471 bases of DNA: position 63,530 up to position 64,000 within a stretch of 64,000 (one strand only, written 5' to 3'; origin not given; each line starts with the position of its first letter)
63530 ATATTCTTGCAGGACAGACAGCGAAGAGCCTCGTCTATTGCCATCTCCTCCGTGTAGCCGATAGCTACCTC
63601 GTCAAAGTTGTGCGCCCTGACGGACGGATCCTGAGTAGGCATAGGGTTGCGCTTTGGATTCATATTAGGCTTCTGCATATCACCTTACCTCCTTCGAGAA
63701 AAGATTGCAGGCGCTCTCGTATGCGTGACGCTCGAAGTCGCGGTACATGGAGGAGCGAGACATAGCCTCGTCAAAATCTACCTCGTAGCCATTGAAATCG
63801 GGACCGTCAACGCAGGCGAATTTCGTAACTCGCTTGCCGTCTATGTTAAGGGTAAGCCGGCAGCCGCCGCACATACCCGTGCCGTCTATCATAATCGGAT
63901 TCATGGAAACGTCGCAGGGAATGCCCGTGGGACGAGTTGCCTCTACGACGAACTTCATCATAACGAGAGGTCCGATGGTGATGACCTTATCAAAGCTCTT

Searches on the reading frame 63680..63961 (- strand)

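Call 45: search_protein_families(library=pfam, proteins=[window:63680-63961:-], max_evalue=0.001)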
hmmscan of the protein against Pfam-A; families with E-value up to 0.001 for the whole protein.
window:63680-63961:- (93 aa): 1 family
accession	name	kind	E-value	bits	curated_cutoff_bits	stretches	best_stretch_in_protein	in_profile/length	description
PF10418.14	DHODB_Fe-S_bind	-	5e-13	49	23.9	1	21-62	1-41/41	Iron-sulfur cluster binding domain of dihydroorotate dehydrogenase B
